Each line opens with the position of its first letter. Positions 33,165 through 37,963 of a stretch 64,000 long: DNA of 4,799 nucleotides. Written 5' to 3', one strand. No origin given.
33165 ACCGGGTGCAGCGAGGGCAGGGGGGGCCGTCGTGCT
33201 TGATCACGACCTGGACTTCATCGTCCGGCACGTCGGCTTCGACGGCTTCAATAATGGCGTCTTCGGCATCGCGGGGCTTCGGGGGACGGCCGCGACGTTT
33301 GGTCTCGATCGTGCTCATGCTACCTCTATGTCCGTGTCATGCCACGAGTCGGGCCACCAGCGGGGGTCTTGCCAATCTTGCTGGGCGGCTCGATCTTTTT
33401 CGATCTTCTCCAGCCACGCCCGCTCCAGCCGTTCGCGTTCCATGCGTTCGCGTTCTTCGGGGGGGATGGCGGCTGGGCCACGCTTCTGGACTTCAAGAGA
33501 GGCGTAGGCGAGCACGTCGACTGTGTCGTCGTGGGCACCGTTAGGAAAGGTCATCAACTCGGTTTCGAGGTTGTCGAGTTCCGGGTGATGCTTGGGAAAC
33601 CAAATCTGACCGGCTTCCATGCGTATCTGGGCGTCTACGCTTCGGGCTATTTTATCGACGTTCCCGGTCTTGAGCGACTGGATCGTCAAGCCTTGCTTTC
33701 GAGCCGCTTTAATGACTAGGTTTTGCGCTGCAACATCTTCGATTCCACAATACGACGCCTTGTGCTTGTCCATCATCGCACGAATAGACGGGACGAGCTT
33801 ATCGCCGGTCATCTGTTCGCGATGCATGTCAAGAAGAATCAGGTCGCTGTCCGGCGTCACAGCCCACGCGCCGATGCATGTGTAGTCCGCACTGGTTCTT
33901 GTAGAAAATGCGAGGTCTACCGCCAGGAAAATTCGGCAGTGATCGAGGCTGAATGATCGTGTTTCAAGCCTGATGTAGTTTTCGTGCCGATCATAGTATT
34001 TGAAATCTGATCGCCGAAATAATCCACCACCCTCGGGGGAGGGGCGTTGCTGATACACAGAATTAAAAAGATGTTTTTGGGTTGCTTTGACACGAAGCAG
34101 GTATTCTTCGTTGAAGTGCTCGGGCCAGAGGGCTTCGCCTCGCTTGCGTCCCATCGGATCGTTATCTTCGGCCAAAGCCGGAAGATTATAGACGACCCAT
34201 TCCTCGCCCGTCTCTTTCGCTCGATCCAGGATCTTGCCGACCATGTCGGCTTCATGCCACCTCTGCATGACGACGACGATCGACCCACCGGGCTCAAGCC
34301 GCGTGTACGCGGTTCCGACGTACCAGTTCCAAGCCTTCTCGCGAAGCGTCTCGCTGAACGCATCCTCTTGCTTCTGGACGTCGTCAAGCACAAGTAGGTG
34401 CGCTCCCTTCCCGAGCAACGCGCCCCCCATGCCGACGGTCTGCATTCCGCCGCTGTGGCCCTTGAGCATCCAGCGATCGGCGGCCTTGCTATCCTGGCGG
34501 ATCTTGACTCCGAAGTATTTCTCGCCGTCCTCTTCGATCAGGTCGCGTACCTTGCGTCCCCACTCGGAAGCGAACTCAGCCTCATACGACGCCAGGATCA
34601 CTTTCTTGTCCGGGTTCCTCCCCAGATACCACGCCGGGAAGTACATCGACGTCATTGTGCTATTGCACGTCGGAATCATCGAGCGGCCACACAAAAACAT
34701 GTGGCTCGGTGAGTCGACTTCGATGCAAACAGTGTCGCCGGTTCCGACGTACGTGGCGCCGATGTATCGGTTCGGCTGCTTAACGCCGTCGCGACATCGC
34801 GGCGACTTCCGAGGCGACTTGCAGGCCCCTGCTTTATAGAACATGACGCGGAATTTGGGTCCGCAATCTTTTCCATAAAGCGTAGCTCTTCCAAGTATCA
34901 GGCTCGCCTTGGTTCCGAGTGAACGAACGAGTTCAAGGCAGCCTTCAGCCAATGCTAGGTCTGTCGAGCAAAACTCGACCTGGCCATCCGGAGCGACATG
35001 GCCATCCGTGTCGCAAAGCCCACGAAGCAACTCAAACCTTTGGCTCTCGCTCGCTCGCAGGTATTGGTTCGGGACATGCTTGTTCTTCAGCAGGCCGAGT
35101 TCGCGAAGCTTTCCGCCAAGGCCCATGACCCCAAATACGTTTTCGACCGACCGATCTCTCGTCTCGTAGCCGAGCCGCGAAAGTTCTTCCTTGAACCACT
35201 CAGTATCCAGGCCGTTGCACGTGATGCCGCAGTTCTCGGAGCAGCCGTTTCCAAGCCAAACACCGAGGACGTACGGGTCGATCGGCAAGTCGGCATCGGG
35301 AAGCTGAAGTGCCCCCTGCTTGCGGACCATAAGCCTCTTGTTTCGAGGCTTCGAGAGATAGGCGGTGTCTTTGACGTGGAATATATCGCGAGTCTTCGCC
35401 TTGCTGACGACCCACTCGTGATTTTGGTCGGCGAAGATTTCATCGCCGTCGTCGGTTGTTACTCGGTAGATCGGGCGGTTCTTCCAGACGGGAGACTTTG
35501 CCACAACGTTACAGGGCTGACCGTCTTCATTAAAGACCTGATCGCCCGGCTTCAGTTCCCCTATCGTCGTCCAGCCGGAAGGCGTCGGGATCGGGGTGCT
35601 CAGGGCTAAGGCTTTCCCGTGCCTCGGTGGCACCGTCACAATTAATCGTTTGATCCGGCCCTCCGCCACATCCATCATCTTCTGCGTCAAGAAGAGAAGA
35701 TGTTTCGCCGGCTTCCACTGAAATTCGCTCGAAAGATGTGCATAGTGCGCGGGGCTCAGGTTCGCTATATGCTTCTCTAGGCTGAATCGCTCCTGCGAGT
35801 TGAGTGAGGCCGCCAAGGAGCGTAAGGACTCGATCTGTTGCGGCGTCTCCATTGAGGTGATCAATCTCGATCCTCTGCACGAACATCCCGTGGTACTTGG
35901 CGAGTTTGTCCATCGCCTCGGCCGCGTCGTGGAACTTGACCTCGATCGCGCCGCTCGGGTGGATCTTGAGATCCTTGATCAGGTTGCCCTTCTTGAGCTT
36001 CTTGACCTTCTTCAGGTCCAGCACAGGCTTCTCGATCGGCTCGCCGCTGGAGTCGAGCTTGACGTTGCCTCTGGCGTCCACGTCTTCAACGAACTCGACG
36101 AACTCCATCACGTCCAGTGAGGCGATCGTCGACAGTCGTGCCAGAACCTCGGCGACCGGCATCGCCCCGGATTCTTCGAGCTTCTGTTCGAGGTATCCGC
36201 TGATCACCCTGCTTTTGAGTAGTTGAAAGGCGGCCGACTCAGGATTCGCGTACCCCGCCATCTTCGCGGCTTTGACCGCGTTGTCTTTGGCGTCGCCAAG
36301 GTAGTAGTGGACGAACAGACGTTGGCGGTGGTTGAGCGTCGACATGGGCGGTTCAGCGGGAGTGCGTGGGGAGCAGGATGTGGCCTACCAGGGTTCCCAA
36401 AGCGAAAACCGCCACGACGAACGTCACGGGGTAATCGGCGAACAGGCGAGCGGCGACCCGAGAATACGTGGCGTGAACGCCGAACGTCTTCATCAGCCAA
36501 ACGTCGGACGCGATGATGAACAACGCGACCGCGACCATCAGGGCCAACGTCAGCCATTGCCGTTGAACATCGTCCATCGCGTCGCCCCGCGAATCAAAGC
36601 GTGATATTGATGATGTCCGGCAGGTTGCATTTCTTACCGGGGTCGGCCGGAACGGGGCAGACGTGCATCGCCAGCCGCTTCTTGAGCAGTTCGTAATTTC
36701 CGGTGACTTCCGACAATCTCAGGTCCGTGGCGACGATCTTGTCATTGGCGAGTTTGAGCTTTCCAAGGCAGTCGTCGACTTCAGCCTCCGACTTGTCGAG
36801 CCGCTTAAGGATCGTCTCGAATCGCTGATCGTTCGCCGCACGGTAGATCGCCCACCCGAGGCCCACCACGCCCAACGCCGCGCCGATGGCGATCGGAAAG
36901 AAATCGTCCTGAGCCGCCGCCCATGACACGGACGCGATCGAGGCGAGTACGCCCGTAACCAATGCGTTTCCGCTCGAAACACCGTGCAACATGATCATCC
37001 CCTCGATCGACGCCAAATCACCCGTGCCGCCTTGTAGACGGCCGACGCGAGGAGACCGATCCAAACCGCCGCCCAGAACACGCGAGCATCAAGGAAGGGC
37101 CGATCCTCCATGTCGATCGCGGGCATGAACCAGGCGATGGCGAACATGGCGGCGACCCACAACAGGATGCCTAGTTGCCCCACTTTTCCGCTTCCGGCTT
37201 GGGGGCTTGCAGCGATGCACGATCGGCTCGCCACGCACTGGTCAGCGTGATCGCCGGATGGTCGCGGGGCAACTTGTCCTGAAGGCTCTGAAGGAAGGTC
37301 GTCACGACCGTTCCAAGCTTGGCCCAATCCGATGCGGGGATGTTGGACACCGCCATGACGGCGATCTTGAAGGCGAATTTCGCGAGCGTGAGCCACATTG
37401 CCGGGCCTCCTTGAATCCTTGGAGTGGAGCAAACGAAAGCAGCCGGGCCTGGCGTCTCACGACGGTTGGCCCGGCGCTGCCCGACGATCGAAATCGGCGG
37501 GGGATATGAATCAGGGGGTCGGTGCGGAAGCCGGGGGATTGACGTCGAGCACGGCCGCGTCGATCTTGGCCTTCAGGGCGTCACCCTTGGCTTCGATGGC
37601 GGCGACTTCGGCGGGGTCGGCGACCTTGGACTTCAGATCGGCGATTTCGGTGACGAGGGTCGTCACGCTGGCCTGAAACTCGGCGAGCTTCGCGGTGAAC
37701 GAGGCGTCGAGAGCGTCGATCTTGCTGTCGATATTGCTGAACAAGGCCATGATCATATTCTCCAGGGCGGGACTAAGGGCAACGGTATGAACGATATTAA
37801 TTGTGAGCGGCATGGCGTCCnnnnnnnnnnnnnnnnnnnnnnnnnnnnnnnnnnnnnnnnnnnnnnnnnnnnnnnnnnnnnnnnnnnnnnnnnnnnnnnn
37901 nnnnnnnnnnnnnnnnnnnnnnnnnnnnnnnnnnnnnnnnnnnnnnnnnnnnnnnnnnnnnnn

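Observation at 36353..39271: Lysis-like cassette built around a papain-like C1 peptidase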

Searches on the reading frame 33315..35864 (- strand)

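Call 3: search_protein_families(library=pfam, proteins=[window:33315-35864:-], max_evalue=1)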
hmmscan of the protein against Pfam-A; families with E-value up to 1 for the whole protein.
window:33315-35864:- (849 aa): 4 families
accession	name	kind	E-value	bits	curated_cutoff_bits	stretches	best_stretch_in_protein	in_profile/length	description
PF03237.21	Terminase_6N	-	2.2e-09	37.7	22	1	402-622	11-214/215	Terminase large subunit, T4likevirus-type, N-terminal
PF17289.8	Terminase_6C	-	1.9e-07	31.6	22.6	1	648-789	2-152/155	Terminase RNaseH-like domain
PF14528.11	LAGLIDADG_3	-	6.2e-05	23.6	22.5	1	275-322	2-52/82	LAGLIDADG-like domain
PF13403.11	Hint_2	-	0.23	12.2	28.4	1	89-121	6-38/147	Hint domain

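Call 4: search_protein_families(library=phrogs, proteins=[window:33315-35864:-], max_evalue=0.1)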
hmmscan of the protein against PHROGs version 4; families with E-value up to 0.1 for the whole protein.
window:33315-35864:- (849 aa): 10 families
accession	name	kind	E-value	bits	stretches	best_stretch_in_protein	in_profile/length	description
phrog_38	-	head and packaging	8.8e-109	366.2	2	402-823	319-729/760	terminase large subunit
phrog_4758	-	head and packaging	3.6e-55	187.9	2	402-568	71-240/243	terminase large subunit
phrog_5573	-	head and packaging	1.6e-36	127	1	549-788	5-230/250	terminase large subunit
phrog_15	-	head and packaging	2e-34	120.1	1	49-301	44-319/1330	terminase large subunit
phrog_36964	-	head and packaging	1.2e-30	107.2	1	65-428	73-460/890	terminase large subunit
phrog_30251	-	head and packaging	4e-25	89.2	1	398-627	64-294/799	terminase large subunit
phrog_19299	-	head and packaging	2.9e-18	66.7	1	75-291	22-263/702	terminase large subunit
phrog_510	-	DNA, RNA and nucleotide metabolism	5e-10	39.7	1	82-299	402-636/667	DNA primase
phrog_50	-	DNA, RNA and nucleotide metabolism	3.3e-07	30.7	1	66-206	69-213/570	DnaC-like helicase loader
phrog_12171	-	head and packaging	0.029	15.5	1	731-788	35-91/110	terminase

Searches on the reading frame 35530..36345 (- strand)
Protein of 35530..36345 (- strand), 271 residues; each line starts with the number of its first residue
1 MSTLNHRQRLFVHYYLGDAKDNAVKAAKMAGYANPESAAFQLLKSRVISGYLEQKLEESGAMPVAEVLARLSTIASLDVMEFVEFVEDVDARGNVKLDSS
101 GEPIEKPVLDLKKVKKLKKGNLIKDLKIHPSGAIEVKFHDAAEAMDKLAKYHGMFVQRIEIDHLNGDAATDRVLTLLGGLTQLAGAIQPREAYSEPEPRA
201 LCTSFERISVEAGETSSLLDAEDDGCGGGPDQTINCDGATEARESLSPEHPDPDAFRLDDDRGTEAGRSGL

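Call 3: search_protein_families(library=pfam, proteins=[window:35530-36345:-], max_evalue=1)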
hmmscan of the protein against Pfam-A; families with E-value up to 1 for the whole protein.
window:35530-36345:- (271 aa): 2 families
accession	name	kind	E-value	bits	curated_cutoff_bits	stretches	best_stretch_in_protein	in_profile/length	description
PF03592.21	Terminase_2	-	4.4e-14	53.7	26.1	1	4-162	1-138/141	Terminase small subunit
PF21055.3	ZSWIM4-8_C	-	0.095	13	27.3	1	24-119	81-171/173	ZSWIM4-8, C-terminal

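Call 4: search_protein_families(library=phrogs, proteins=[window:35530-36345:-], max_evalue=0.1)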
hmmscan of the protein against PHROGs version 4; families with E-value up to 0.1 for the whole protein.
window:35530-36345:- (271 aa): 3 families
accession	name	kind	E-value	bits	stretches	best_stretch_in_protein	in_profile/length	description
phrog_51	-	head and packaging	2.5e-19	71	1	1-167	86-226/261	terminase small subunit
phrog_2606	-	head and packaging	1.3e-12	48.7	1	3-158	88-250/310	terminase small subunit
phrog_17390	-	unknown function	0.0033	18.2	1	4-58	3-57/69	-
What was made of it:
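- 35530..36345 (-): Small terminase subunit. It marks the downstream boundary of the cassette. Pfam Terminase_2, E 4.4e-14; PHROG 51, E 2.5e-19 (calls 3, 4).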

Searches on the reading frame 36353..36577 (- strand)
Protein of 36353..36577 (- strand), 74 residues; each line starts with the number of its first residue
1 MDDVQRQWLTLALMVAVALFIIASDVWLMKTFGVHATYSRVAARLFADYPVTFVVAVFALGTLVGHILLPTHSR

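Call 3: search_protein_families(library=pfam, proteins=[window:36353-36577:-], max_evalue=1)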
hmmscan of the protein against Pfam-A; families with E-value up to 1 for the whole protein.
window:36353-36577:- (74 aa): 0 families

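Call 4: search_protein_families(library=phrogs, proteins=[window:36353-36577:-], max_evalue=0.1)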
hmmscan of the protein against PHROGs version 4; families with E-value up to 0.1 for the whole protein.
window:36353-36577:- (74 aa): 1 family
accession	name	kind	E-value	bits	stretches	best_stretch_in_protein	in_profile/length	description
phrog_27833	-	unknown function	0.057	14.6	1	11-25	5-19/53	-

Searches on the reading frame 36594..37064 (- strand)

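Call 3: search_protein_families(library=pfam, proteins=[window:36594-37064:-], max_evalue=1)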
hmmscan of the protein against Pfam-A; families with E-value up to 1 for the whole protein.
window:36594-37064:- (156 aa): 2 families
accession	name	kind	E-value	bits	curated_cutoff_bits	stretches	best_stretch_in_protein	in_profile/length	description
PF07331.16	TctB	-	0.023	15.3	29.1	1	35-80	5-50/137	Tripartite tricarboxylate transporter TctB family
PF18303.6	Saf_2TM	-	0.15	12.4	29.5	1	30-82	38-96/152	SAVED-fused 2TM effector domain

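Call 4: search_protein_families(library=phrogs, proteins=[window:36594-37064:-], max_evalue=0.1)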
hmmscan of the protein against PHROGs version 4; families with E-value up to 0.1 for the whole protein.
window:36594-37064:- (156 aa): 1 family
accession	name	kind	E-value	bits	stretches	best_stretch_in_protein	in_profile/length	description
phrog_27682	-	unknown function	0.032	15.2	1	18-50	55-88/125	-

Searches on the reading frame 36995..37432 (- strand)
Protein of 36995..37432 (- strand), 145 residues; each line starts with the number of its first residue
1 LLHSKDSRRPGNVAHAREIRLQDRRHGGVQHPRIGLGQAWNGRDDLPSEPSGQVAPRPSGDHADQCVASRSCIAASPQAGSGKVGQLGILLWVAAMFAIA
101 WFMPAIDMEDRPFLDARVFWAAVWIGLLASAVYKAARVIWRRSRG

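Call 3: search_protein_families(library=pfam, proteins=[window:36995-37432:-], max_evalue=1)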
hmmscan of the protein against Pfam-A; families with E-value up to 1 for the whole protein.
window:36995-37432:- (145 aa): 0 families

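Call 4: search_protein_families(library=phrogs, proteins=[window:36995-37432:-], max_evalue=0.1)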
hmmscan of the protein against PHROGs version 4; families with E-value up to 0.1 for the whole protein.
window:36995-37432:- (145 aa): 0 families
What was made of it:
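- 36995..37183 (-): g62: a 62-aa protein with two transmembrane segments and a basic C-terminus (WRRSRG). It is the best holin candidate. It matches no holin family (calls 3, 4).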

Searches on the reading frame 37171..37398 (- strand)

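Call 3: search_protein_families(library=pfam, proteins=[window:37171-37398:-], max_evalue=1)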
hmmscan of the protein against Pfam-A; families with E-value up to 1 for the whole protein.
window:37171-37398:- (75 aa): 0 families

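Call 4: search_protein_families(library=phrogs, proteins=[window:37171-37398:-], max_evalue=0.1)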
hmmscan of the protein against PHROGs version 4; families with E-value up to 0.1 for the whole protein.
window:37171-37398:- (75 aa): 2 families
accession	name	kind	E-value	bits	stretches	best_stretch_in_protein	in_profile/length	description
phrog_3140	-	tail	0.0051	17.3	1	3-68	184-248/274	tail assembly chaperone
phrog_687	-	head and packaging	0.074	13.1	1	3-65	149-195/469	structural protein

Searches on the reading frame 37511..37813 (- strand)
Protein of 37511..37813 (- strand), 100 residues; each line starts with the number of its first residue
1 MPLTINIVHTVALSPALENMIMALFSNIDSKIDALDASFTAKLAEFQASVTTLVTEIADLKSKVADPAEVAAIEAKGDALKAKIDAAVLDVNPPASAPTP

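Call 3: search_protein_families(library=pfam, proteins=[window:37511-37813:-], max_evalue=1)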
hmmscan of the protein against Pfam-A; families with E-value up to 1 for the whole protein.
window:37511-37813:- (100 aa): 6 families
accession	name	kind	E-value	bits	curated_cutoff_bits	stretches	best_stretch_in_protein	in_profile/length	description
PF04513.17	Baculo_PEP_C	-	0.0015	19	38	1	12-64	56-108/140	Baculovirus polyhedron envelope protein, PEP, C terminus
PF07464.16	ApoLp-III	-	0.0098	16.5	36.3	1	20-88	66-133/146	Apolipophorin-III precursor (apoLp-III)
PF01297.22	ZnuA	-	0.056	13.3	29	1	12-56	121-165/263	Zinc-uptake complex component A periplasmic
PF01442.23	Apolipoprotein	-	0.075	13.2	90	1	14-85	116-186/190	Apolipoprotein A1/A4/E domain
PF08663.15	HalX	-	0.13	13.1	23.2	0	29-67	16-54/68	HalX domain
PF16326.10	ABC_tran_CTD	-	0.26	12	32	0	43-87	10-60/69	ABC transporter C-terminal domain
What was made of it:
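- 37511..37813 (-): g100: a 100-aa Ala/Leu-rich protein that looks helical and coiled-coil-like. It has no clear transmembrane segment. It gives only weak apolipoprotein-like hits (call 3).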

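Call 4: search_protein_families(library=phrogs, proteins=[window:37511-37813:-], max_evalue=0.1)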
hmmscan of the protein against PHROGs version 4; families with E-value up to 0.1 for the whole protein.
window:37511-37813:- (100 aa): 6 families
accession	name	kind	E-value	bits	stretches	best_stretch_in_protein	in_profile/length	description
phrog_30686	-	unknown function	0.0017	20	1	21-71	27-74/109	-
phrog_19265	-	unknown function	0.003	18.3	1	27-90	224-286/293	-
phrog_10610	-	unknown function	0.007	17.6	1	16-69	11-64/68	-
phrog_2101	-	unknown function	0.011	17.1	1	23-96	116-183/194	-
phrog_3838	-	unknown function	0.023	14.8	1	24-88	249-312/416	-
phrog_6188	-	unknown function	0.07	14.6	1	30-87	60-114/125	-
